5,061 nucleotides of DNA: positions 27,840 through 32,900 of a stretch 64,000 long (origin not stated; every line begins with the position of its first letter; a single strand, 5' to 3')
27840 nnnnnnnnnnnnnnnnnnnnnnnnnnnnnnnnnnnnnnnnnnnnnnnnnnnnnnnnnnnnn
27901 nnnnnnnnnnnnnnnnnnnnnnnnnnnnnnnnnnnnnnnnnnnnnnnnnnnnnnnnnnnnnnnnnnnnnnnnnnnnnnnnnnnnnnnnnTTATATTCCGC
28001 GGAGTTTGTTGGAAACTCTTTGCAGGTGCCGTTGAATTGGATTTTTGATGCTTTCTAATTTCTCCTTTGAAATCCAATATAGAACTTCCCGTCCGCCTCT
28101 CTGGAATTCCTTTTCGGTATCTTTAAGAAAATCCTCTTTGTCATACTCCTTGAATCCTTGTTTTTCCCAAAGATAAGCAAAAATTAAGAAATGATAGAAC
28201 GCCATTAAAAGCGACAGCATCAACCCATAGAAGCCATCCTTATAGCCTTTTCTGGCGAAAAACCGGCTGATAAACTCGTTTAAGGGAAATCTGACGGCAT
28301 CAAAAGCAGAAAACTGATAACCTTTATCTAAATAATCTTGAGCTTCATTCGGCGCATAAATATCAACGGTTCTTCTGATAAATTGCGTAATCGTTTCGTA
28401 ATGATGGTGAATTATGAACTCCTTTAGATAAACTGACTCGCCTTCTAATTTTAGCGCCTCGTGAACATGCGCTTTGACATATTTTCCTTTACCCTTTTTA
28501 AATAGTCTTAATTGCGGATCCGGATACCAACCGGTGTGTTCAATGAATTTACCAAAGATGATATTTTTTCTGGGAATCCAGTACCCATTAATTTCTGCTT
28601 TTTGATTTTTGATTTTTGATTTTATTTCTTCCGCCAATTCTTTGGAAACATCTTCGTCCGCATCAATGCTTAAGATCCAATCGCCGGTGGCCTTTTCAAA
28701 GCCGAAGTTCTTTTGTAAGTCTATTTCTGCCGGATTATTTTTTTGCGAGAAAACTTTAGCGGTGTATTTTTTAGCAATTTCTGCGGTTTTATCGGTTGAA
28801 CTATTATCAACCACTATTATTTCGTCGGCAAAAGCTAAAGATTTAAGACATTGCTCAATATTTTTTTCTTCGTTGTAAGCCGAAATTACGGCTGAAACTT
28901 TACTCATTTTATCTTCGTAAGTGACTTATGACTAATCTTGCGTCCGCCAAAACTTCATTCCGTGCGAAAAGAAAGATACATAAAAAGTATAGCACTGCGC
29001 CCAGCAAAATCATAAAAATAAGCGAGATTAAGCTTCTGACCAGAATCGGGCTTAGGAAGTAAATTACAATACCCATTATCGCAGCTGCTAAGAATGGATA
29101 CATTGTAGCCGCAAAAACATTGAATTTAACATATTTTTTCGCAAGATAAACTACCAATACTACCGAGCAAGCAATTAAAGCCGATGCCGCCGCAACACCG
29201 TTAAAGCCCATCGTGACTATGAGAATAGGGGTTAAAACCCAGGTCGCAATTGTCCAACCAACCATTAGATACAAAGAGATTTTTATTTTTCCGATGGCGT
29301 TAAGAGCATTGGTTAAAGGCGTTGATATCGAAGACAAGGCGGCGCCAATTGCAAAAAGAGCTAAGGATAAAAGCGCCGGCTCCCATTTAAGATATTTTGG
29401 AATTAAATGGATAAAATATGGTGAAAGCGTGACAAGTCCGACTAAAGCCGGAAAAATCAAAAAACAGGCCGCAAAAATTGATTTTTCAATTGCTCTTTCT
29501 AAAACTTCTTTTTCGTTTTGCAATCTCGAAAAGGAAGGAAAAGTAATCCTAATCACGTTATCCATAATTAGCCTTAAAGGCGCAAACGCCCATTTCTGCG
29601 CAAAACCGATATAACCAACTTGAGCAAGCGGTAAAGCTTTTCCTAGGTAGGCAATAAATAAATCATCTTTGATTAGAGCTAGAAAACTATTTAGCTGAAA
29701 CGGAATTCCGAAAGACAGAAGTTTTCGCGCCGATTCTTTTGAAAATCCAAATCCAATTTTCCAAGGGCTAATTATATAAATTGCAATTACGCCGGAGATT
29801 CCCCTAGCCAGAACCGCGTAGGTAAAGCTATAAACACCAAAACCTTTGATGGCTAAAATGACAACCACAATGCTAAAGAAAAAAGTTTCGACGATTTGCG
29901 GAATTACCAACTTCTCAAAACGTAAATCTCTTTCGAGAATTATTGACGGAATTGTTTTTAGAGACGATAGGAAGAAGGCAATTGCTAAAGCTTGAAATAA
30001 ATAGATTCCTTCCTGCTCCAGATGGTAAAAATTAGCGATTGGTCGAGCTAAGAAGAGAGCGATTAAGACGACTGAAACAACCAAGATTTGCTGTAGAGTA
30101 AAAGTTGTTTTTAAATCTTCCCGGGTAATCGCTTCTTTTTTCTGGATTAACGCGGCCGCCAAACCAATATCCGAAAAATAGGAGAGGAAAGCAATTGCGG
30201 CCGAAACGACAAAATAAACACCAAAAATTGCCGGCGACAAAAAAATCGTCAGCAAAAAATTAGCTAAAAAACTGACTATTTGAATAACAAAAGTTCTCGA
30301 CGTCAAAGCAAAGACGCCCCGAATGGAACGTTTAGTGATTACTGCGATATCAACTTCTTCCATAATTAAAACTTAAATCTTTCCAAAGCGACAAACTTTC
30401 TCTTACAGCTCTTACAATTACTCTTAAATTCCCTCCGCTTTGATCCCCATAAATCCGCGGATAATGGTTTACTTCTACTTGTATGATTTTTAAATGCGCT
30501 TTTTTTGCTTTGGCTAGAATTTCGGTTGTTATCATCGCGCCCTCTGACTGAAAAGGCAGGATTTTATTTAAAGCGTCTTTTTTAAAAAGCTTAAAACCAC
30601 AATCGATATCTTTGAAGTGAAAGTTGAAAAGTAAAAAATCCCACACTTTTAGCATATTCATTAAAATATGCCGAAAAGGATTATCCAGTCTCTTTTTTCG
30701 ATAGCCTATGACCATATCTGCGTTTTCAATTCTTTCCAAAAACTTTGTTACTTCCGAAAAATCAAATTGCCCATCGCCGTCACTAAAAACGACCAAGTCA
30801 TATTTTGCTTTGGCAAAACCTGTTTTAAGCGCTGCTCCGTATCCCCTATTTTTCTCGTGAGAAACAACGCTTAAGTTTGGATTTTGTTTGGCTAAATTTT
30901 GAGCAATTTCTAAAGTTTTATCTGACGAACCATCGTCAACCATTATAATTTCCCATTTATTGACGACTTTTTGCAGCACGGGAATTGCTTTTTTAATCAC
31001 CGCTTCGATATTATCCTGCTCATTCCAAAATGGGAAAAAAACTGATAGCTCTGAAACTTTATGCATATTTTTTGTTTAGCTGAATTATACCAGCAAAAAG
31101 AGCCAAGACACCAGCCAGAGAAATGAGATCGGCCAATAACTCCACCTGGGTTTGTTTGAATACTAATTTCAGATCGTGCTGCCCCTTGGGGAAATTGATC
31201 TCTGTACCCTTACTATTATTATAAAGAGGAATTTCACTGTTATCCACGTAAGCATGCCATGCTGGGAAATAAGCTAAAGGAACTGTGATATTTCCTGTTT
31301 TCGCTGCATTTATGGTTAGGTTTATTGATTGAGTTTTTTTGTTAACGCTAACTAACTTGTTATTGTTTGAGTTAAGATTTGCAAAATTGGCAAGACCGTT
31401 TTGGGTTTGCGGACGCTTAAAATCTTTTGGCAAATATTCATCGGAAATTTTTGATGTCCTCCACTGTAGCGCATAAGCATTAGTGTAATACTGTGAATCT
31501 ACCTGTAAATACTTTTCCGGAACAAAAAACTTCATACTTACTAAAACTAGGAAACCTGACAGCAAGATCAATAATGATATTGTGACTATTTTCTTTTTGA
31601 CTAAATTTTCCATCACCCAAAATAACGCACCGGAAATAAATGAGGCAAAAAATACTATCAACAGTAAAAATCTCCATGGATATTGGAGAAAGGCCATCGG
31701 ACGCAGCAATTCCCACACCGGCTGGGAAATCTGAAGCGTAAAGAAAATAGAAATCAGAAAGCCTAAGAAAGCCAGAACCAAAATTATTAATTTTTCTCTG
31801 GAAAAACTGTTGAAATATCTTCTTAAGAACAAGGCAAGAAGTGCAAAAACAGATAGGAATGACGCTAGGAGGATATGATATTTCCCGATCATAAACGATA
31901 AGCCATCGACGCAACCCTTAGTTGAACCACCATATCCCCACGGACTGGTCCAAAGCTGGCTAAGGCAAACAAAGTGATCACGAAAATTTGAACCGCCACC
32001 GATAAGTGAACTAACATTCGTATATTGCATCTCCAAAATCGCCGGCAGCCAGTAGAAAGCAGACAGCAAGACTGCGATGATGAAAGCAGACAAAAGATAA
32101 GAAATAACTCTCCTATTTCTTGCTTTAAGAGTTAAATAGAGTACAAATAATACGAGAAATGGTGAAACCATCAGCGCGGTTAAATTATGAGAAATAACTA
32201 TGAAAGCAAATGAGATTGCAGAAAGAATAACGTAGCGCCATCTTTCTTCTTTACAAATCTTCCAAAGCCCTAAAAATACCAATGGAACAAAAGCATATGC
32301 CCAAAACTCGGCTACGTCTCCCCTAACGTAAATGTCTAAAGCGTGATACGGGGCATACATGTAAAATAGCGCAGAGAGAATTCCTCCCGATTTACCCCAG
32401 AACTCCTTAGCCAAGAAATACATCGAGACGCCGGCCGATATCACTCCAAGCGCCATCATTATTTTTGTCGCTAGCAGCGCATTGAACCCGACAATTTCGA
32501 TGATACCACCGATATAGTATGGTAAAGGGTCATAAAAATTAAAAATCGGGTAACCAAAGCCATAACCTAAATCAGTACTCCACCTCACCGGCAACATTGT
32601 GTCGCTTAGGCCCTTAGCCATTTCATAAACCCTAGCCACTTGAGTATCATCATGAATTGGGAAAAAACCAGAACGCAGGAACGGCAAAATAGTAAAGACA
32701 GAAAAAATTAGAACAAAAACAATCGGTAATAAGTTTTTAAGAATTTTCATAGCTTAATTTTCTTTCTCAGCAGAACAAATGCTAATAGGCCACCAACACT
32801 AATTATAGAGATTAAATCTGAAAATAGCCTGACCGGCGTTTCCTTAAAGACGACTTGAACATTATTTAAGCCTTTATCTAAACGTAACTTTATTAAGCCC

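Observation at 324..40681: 40-kb co-directional supercluster of at least 17 GT-C membrane glycosyltransferases plus 10 GT2 genes, a GT4, a flippase and a methyltransferase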

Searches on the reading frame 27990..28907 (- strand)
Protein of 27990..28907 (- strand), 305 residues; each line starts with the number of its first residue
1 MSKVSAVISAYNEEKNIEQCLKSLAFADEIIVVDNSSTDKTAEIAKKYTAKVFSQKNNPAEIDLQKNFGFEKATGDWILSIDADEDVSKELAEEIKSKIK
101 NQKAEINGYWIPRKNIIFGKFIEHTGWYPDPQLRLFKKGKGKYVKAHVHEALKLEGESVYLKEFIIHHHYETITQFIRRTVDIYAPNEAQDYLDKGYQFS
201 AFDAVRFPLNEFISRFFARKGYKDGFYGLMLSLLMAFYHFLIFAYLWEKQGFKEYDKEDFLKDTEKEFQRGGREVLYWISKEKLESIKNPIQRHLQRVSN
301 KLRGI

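Call 5: search_protein_families(library=pfam, proteins=[window:27990-28907:-], max_evalue=0.01)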
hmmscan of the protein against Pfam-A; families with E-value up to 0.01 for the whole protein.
window:27990-28907:- (305 aa): 4 families
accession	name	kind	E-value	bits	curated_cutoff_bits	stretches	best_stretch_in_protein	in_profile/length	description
PF00535.33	Glycos_transf_2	-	8.8e-24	84.8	23.3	1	5-137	1-143/168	Glycosyl transferase family 2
PF13704.12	Glyco_tranf_2_4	-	1.2e-06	29.4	27.5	1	12-85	2-82/98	Glycosyl transferase family 2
PF10111.15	Glyco_tranf_2_2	-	3.8e-06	27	27.3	1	5-106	1-115/276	Glycosyltransferase like family 2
PF18937.5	DUF5685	-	0.0036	17.2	26.7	1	12-94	132-208/272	Family of unknown function (DUF5685)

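Call 23: search_protein_families(library=ncbifam, proteins=[window:27990-28907:-], max_evalue=0.001)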
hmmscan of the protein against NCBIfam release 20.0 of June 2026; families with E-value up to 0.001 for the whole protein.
window:27990-28907:- (305 aa): 18 families
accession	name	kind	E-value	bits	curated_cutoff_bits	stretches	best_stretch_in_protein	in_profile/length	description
TIGR04283.1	glyco_like_mftF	equivalog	4.2e-16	59.2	182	1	4-107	1-105/221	TIGR04283 family arsenosugar biosynthesis glycosyltransferase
NF007482.0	PRK10073.1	equivalog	2.4e-13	49.8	423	1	2-100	6-111/334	glycosyltransferase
TIGR04195.1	S_glycosyl_SunS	equivalog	4.1e-12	45.7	350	1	6-151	61-201/421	SunS family peptide S-glycosyltransferase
NF010496.0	PRK13915.1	equivalog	2.4e-09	36.7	262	1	2-84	31-126/307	glucosyl-3-phosphoglycerate synthase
TIGR04182.1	glyco_TIGR04182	equivalog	7e-08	32.2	325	1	4-101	2-99/293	S-layer glycoprotein N-glycosyltransferase AglJ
NF050050.1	ProtGlycPglI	equivalog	1e-06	28.3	500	1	1-120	1-129/306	GalNAc(5)-diNAcBac-PP-undecaprenol beta-1,3-glucosyltransferase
NF045692.1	OglycostaseCruG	equivalog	1e-06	28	600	1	1-99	40-152/386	2'-O-glycosyltransferase CruG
NF041875.1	EPS_EpsD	equivalog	1.2e-06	28.2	370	1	4-100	1-105/325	exopolysaccharide biosynthesis glycosyltransferase EpsD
TIGR03937.1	PgaC_IcaA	equivalog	1.2e-06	27.8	422.3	1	2-90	45-141/407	poly-beta-1,6-N-acetyl-D-glucosamine synthase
NF047683.1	TeichurnBiosyTuaG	equivalog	1.7e-06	27.9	400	1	3-101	7-114/252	teichuronic acid biosynthesis protein TuaG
NF041391.1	DPhHxTase_Halo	equivalog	4.4e-06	25.8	375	1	9-90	2-84/213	dolichyl-phosphate hexose transferase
NF038302.1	EPS_HpsE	equivalog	4.7e-06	25.8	300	1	4-56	3-62/307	hormogonium polysaccharide biosynthesis glycosyltransferase HpsE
TIGR03469.1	HpnB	hypoth_equivalog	7.4e-06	25.2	379.25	1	3-52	45-99/386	hopene-associated glycosyltransferase HpnB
NF053739.1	GlytfEpsEBac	equivalog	2e-05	23.7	450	1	3-88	2-95/265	glycosyltransferase EpsE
NF007986.1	PRK10714.1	equivalog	7.1e-05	22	529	1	2-90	6-106/316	undecaprenyl-phosphate 4-deoxy-4-formamido-L-arabinose transferase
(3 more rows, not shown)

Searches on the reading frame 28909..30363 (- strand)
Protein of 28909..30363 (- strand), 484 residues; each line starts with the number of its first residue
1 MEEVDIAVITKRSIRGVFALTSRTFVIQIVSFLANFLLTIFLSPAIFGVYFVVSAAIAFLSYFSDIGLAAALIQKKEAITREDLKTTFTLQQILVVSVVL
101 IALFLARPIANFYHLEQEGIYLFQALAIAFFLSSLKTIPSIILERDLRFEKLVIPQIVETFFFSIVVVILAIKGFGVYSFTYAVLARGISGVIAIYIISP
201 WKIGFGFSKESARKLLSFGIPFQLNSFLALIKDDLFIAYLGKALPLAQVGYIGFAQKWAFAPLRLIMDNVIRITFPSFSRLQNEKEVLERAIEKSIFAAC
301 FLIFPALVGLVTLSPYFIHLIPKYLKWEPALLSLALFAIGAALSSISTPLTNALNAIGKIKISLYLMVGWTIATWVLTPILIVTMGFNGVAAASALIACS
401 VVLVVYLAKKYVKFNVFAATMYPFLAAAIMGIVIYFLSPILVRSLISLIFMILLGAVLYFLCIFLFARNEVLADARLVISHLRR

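Call 6: search_protein_families(library=pfam, proteins=[window:28909-30363:-], max_evalue=0.01)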
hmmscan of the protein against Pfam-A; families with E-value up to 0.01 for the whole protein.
window:28909-30363:- (484 aa): 2 families
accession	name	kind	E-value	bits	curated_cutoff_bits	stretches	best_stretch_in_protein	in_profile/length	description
PF13440.11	Polysacc_synt_3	-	6.2e-51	173.8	23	1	38-321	2-283/293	Polysaccharide biosynthesis protein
PF01943.22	Polysacc_synt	-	3.5e-21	76.3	28.2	1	14-282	2-274/274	Polysaccharide biosynthesis protein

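Call 10: find_encoding_contigs(protein=window:28909-30363:-, flank=10000, max_places=6)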
Protein window:28909-30363:- (484 aa): 24 contigs read that carry it; 6 places shown.
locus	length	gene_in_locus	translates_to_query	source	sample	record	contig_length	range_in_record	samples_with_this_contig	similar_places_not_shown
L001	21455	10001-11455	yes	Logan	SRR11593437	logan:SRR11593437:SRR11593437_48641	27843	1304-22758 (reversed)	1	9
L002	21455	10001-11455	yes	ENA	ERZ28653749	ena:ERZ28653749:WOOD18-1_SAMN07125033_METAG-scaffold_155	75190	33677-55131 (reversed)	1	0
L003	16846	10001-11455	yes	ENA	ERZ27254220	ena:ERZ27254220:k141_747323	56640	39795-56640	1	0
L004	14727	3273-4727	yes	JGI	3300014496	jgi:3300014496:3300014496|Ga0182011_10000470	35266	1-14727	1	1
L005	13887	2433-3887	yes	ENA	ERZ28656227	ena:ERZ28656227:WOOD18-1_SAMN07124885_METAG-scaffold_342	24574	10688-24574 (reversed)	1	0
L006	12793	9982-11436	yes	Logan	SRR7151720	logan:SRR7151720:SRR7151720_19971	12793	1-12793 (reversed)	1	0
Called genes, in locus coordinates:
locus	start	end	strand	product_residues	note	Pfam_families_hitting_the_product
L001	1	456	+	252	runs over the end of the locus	PF00535:Glycos_transf_2, PF10111:Glyco_tranf_2_2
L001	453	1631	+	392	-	PF26314:MptA_B_family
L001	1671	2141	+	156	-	-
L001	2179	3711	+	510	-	PF13231:PMT_2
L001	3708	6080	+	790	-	PF09586:YfhO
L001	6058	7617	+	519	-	PF10131:PTPS_related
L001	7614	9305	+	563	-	PF10131:PTPS_related, PF13231:PMT_2 (weak)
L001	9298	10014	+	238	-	PF00535:Glycos_transf_2, PF10111:Glyco_tranf_2_2, PF13641:Glyco_tranf_2_3 (faint)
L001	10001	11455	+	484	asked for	PF01943:Polysacc_synt, PF13440:Polysacc_synt_3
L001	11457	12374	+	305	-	PF00535:Glycos_transf_2, PF10111:Glyco_tranf_2_2 (weak)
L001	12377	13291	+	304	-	PF00535:Glycos_transf_2, PF13641:Glyco_tranf_2_3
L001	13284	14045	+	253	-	PF00535:Glycos_transf_2, PF10111:Glyco_tranf_2_2 (weak)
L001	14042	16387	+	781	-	PF09586:YfhO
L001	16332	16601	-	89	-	PF18893:DUF5652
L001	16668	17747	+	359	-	PF00534:Glycos_transf_1, PF13692:Glyco_trans_1_4, PF13524:Glyco_trans_1_2 (weak)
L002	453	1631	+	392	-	PF26314:MptA_B_family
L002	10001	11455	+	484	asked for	PF01943:Polysacc_synt, PF13440:Polysacc_synt_3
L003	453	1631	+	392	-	PF26314:MptA_B_family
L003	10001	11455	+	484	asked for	PF01943:Polysacc_synt, PF13440:Polysacc_synt_3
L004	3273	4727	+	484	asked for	PF01943:Polysacc_synt, PF13440:Polysacc_synt_3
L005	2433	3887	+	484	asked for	PF01943:Polysacc_synt, PF13440:Polysacc_synt_3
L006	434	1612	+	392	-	PF26314:MptA_B_family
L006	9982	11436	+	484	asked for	PF01943:Polysacc_synt, PF13440:Polysacc_synt_3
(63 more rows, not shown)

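Call 15: find_related_loci(query=window:28909-30363:-, collection=genome_contigs, flank=10000)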
Query window:28909-30363:- (484 aa) in genome_contigs; peptide patterns used: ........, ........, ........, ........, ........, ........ (x = any residue, [..] = any of these).
173 stretches matched a pattern; 76 encode a relative of the query (tblastn E <= 1e-3); 76 distinct loci.
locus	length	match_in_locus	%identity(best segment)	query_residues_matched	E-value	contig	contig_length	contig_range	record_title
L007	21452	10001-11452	89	1-484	0e+0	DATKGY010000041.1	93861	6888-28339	MAG TPA_asm: Patescibacteria group bacterium isolate SMAG_U14563 k141_66149, whole genome shotgun sequence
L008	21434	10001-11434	88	7-484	0e+0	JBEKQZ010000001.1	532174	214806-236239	MAG: Candidatus Levyibacteriota bacterium isolate SPRUCE 49 SPRUCE_49_1, whole genome shotgun sequence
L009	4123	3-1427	87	9-483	0e+0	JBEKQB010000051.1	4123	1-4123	MAG: Candidatus Levyibacteriota bacterium isolate SPRUCE 478 SPRUCE_478_51, whole genome shotgun sequence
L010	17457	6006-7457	78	1-484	0e+0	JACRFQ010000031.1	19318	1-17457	MAG: Candidatus Levyibacteriota bacterium isolate NC_groundwater_1729_Pr3_B-0.1um_34_132 SR-2_scaffold_141_1997998, whol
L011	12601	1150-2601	73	1-484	0e+0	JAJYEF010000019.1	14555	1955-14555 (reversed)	MAG: bacterium isolate DBS1-1.bin22 NODE_7180_length_14555_cov_2.869767, whole genome shotgun sequence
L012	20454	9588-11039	73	1-484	0e+0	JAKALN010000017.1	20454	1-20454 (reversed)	MAG: bacterium isolate WY5.bin128 NODE_4110_length_20454_cov_9.738919, whole genome shotgun sequence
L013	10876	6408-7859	75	1-484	0e+0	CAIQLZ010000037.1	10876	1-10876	MAG: Candidatus Levybacteria bacterium isolate AM-lipid-01-D9_bin-0046 genome assembly, contig: bin-0046:037/107, whole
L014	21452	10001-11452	73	1-484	0e+0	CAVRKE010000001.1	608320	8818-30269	MAG: Candidatus Levybacteria bacterium isolate MFD01476.bin.1.95 genome assembly, contig: contig_20563, whole genome sho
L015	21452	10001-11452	72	1-484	0e+0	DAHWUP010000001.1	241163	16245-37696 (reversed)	MAG TPA_asm: Candidatus Levyibacteriota bacterium isolate clean1537 NODE_1_length_241163_cov_9.246451, whole genome shot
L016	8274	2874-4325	71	1-484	0e+0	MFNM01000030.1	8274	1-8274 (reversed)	MAG: Candidatus Levybacteria bacterium RIFCSPHIGHO2_01_FULL_37_33 rifcsphigho2_01_scaffold_33632, whole genome shotgun s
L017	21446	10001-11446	72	1-482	0e+0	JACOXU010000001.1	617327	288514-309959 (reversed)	MAG: Candidatus Levyibacteriota bacterium isolate NC_groundwater_161_Ag_S-0.1um_37_19 S4_GD2017_2_S1_scaffold_10, whole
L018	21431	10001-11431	73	1-477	0e+0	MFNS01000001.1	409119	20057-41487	MAG: Candidatus Levybacteria bacterium RIFCSPHIGHO2_01_FULL_40_16 rifcsphigho2_01_scaffold_15, whole genome shotgun sequ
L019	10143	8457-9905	71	1-484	0e+0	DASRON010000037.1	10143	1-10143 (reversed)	MAG TPA_asm: Patescibacteria group bacterium isolate SMAG_U10269 k141_92551, whole genome shotgun sequence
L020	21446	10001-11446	71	1-482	0e+0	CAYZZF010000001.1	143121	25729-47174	MAG TPA_asm: uncultured Gammaproteobacteria bacterium isolate SRP093762_co1_95 genome assembly, contig: NODE_60_length_1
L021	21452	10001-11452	69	1-484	0e+0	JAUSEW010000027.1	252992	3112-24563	MAG: Candidatus Levyibacteriota bacterium isolate E14_maxbin.252 E14_k141_1713433, whole genome shotgun sequence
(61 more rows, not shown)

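Call 90: search_protein_families(library=ncbifam, proteins=[window:28909-30363:-], max_evalue=0.001)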
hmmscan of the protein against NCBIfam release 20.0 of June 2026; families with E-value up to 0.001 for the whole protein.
window:28909-30363:- (484 aa): 4 families
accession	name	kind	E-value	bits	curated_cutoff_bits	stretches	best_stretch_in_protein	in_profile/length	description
NF007773.0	PRK10459.1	equivalog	2.8e-38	132.2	273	1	11-471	5-471/492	MOP flippase family protein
NF058658.1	Oglyco_Wzx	exception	2.9e-33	115.6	720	1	13-471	10-467/478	O-glycosylation flippase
NF047674.1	TeichurnBiosyTuaB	equivalog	2.6e-27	96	580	1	8-464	3-467/469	teichuronic acid biosynthesis protein TuaB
TIGR01695.1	murJ_mviN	equivalog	2.1e-11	43.3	235.55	1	75-470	73-500/506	murein biosynthesis integral membrane protein MurJ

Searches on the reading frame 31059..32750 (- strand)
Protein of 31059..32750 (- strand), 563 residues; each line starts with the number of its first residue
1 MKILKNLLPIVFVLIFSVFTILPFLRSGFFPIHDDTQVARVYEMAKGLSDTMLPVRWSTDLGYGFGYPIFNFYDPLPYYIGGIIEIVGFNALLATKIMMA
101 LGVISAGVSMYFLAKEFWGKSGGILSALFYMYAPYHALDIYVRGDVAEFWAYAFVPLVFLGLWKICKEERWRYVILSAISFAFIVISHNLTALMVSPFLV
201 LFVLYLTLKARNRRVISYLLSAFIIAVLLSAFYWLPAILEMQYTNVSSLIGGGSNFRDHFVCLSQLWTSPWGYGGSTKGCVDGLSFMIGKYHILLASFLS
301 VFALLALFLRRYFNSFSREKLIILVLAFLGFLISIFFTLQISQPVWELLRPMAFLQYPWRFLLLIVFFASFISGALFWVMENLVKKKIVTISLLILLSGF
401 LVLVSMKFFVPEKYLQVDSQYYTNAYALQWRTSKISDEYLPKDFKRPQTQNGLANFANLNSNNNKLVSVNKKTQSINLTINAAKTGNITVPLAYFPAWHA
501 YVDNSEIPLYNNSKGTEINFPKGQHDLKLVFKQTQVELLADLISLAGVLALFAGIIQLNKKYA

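Call 6: search_protein_families(library=pfam, proteins=[window:31059-32750:-], max_evalue=0.01)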
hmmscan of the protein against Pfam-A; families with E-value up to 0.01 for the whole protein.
window:31059-32750:- (563 aa): 1 family
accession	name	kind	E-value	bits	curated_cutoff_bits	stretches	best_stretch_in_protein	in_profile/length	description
PF10131.15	PTPS_related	-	2.1e-15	56.7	26.4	1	70-435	1-338/621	6-pyruvoyl-tetrahydropterin synthase related domain; membrane protein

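Call 90: search_protein_families(library=ncbifam, proteins=[window:31059-32750:-], max_evalue=0.001)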
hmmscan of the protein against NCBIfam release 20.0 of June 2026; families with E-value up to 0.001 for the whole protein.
window:31059-32750:- (563 aa): 0 families
